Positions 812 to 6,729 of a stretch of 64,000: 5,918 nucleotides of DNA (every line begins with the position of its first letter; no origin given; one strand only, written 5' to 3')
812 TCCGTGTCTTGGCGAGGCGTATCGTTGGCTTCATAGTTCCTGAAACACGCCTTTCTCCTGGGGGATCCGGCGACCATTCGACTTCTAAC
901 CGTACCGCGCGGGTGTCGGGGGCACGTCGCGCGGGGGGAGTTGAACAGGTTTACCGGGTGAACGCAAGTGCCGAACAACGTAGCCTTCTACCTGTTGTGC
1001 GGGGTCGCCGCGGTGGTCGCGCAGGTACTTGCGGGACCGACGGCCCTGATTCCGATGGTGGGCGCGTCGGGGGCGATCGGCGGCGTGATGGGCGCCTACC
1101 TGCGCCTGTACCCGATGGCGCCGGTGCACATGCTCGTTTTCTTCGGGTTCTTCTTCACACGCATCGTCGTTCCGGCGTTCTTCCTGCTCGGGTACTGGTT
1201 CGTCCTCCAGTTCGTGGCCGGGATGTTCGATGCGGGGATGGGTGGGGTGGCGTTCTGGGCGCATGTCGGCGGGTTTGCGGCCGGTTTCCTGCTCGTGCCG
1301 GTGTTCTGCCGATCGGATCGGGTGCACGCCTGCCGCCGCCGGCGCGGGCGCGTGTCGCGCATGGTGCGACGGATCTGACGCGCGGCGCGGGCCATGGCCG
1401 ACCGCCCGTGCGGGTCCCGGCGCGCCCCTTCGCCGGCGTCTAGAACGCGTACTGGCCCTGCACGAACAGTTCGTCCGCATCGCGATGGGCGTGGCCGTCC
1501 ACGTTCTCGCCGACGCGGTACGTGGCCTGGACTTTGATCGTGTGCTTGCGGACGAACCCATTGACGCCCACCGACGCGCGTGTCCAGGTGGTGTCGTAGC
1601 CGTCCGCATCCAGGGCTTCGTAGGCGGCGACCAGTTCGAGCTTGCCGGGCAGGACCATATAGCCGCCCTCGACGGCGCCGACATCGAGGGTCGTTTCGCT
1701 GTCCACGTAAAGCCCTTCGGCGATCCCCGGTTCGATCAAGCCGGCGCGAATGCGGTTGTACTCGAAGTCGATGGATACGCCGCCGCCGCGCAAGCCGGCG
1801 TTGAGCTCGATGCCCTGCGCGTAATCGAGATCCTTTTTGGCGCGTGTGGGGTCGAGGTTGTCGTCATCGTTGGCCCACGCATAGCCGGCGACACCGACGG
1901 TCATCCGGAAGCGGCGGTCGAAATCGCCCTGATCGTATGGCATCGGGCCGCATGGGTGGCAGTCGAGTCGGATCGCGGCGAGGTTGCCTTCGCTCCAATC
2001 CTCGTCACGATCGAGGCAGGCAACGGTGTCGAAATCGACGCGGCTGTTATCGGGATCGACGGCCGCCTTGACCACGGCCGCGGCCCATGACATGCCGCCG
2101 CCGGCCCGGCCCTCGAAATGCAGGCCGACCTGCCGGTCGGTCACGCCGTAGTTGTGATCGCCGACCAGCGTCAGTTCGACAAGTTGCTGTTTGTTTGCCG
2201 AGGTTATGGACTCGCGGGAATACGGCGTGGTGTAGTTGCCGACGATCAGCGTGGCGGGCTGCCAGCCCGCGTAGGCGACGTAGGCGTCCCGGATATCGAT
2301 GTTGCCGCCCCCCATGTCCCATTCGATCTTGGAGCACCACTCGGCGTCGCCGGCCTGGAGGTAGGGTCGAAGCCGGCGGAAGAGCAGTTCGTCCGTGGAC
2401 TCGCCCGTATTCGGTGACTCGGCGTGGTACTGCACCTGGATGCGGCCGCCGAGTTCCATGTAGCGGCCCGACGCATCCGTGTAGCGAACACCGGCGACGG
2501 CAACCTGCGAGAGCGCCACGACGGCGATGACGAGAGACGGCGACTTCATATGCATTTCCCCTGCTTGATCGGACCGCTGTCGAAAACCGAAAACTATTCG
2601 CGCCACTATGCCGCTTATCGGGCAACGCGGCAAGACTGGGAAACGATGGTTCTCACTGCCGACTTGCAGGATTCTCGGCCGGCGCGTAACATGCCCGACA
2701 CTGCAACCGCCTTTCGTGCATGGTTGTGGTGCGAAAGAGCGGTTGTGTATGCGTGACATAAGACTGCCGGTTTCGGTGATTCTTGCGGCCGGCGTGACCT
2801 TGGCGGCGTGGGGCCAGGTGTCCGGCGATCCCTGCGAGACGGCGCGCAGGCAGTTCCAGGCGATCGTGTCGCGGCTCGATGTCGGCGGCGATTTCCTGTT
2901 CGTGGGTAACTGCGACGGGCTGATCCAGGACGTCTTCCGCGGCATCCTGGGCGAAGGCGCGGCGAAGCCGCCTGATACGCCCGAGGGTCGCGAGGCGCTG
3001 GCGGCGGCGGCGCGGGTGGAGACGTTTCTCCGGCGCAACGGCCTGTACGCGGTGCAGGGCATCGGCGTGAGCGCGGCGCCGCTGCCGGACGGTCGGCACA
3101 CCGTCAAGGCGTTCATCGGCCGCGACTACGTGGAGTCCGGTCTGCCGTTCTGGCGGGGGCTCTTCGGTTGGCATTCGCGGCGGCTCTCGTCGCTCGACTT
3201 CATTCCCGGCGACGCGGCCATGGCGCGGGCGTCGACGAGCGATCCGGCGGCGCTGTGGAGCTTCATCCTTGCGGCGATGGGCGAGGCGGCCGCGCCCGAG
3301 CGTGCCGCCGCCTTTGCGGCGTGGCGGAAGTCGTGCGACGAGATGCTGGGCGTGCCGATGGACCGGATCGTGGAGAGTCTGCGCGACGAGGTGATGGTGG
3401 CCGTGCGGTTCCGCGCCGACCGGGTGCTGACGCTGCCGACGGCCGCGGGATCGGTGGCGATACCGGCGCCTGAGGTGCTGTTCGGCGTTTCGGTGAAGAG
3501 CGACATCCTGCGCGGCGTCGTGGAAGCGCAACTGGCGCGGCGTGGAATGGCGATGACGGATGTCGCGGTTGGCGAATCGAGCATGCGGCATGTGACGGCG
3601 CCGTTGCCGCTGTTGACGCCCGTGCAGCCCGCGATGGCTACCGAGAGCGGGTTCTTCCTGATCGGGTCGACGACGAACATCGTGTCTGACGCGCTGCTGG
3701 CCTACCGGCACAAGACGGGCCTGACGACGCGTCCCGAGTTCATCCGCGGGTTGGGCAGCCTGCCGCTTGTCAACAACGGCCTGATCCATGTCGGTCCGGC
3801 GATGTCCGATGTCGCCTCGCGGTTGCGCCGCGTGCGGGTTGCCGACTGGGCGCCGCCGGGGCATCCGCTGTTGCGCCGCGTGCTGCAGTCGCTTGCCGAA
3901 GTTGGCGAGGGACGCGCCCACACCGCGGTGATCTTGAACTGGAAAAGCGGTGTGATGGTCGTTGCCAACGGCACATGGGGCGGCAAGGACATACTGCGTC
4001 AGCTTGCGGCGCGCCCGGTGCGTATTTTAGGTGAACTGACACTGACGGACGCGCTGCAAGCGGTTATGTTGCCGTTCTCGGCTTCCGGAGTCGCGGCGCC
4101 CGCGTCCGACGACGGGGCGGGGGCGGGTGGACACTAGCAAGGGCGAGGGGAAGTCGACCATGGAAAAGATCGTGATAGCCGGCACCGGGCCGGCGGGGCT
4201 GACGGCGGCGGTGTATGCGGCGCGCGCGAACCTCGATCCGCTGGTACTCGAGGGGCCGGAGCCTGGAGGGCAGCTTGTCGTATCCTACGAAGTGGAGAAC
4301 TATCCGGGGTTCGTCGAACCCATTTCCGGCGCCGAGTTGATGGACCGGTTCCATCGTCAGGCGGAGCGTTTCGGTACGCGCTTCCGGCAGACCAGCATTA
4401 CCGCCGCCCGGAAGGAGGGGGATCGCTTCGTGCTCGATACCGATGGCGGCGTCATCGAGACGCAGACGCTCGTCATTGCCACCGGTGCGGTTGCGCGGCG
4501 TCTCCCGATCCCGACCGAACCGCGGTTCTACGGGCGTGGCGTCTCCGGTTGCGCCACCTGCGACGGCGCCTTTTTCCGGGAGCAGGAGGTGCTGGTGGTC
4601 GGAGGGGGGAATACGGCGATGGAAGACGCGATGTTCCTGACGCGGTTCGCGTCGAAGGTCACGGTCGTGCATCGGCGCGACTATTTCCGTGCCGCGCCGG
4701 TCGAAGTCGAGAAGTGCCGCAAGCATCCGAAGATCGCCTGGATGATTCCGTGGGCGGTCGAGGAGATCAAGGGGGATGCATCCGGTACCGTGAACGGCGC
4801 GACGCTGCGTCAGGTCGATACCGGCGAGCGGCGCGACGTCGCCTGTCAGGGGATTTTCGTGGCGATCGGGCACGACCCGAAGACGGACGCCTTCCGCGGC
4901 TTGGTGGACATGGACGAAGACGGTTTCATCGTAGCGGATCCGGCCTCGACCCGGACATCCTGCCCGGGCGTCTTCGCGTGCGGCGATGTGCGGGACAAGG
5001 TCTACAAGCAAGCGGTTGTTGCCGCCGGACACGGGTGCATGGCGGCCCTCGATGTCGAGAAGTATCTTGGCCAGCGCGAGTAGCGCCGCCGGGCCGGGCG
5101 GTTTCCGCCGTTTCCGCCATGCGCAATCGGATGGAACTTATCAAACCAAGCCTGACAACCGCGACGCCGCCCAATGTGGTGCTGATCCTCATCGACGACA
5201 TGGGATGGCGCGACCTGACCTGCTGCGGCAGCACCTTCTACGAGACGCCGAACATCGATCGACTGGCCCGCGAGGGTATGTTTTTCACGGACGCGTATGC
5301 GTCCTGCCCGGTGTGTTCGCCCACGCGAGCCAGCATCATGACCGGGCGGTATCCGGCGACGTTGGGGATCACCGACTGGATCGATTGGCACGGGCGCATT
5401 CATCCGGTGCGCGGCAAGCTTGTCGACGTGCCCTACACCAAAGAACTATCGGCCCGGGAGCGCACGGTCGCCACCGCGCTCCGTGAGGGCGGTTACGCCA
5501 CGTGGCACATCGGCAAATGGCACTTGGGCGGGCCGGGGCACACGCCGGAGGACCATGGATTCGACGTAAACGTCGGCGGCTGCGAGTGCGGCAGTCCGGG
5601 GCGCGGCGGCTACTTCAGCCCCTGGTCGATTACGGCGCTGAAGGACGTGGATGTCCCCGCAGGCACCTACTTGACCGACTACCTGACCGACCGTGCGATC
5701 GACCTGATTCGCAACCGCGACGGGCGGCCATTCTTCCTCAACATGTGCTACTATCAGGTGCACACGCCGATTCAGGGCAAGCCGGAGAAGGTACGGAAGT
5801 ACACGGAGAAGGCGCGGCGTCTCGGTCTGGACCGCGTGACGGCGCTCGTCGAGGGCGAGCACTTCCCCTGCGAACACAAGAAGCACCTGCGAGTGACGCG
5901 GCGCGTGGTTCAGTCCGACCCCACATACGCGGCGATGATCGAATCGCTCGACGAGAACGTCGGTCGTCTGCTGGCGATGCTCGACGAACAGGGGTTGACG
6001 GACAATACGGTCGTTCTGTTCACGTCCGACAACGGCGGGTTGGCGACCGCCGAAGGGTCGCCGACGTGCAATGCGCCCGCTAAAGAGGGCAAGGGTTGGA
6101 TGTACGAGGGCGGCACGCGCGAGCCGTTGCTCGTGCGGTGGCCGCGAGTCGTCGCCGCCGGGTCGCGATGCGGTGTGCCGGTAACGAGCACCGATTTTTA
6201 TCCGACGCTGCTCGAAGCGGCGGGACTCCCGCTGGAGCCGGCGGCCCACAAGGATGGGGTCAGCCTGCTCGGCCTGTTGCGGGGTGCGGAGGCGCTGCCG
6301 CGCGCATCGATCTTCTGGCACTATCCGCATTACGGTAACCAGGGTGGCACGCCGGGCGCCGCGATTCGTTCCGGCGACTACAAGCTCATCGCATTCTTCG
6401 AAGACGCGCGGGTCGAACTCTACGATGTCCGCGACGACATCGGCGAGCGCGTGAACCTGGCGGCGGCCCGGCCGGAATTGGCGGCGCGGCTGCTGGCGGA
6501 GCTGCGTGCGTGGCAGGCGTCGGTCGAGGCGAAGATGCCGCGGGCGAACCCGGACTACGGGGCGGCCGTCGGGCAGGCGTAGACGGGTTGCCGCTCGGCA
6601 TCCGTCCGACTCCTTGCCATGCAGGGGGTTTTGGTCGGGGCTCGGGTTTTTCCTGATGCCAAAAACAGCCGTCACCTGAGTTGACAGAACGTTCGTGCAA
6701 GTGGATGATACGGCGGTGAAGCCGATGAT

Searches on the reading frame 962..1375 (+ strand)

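Call 18: search_protein_families(library=pfam, proteins=[window:962-1375:+], max_evalue=0.001)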
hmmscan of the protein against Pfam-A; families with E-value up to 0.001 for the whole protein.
window:962-1375:+ (138 aa): 1 family
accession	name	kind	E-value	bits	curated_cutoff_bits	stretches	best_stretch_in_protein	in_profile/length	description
PF01694.28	Rhomboid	-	8.2e-15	55.7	22.6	1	7-117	44-142/143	Rhomboid domain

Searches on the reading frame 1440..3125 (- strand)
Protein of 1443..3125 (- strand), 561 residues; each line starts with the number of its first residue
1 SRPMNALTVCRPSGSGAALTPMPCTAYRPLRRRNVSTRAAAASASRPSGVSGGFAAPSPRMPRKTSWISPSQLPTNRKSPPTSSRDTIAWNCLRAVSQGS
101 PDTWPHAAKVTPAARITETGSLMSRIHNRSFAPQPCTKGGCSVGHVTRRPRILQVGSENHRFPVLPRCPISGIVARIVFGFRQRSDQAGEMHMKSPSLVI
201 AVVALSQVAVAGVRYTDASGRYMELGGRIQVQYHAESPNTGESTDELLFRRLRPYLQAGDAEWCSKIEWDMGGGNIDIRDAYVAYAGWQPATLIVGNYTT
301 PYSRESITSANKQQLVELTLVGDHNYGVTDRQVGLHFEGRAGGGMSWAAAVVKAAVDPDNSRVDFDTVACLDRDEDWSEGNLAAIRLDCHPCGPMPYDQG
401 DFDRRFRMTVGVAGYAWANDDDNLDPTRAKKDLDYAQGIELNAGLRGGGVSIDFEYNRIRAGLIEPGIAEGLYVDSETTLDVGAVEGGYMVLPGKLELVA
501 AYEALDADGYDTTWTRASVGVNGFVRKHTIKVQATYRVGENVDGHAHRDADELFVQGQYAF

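Call 18: search_protein_families(library=pfam, proteins=[window:1443-3125:-], max_evalue=0.001)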
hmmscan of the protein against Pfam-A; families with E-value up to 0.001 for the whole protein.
window:1443-3125:- (561 aa): 1 family
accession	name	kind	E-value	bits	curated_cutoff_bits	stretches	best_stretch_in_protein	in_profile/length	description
PF07396.17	Porin_O_P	-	2.8e-07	30.5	20.9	1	273-353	62-144/370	Phosphate-selective porin O and P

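Call 73: find_encoding_contigs(protein=window:1440-3116:-, flank=10000, max_places=2)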
Protein window:1440-3116:- (558 aa): no gene with exactly this product is on record in the collection.

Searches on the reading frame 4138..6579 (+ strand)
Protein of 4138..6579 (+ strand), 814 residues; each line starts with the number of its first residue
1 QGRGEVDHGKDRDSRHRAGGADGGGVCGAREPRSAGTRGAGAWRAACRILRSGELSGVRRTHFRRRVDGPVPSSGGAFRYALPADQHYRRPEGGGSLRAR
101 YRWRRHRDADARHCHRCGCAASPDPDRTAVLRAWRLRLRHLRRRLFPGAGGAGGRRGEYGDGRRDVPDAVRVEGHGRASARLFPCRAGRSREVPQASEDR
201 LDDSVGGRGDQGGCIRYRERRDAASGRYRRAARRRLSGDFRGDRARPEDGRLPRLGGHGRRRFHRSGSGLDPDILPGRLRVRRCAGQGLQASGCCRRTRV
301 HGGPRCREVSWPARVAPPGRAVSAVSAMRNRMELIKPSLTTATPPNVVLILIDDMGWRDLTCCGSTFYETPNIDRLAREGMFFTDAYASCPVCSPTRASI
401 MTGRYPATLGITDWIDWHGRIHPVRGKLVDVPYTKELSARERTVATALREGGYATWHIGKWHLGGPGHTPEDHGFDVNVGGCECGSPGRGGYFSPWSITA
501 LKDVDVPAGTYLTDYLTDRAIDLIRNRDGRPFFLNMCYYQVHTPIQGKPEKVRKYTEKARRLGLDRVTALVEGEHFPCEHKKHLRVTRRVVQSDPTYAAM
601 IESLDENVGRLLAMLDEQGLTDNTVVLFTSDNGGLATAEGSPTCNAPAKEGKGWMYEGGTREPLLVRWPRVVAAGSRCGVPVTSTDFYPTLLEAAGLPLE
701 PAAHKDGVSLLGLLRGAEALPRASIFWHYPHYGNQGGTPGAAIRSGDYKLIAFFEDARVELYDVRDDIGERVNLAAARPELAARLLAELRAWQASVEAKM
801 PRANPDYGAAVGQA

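Call 18: search_protein_families(library=pfam, proteins=[window:4138-6579:+], max_evalue=0.001)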
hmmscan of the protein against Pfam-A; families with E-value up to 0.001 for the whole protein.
window:4138-6579:+ (814 aa): 3 families
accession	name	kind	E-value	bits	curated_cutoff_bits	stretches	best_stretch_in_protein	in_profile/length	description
PF00884.28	Sulfatase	-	4e-53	181.1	25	1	345-696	1-300/301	Sulfatase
PF16347.10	SGSH_C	-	1.6e-18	67.7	29.3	1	652-777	8-134/154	N-sulphoglucosamine sulphohydrolase, C-terminal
PF01663.27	Phosphodiest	-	3e-15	57.1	23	1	347-635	1-222/342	Type I phosphodiesterase / nucleotide pyrophosphatase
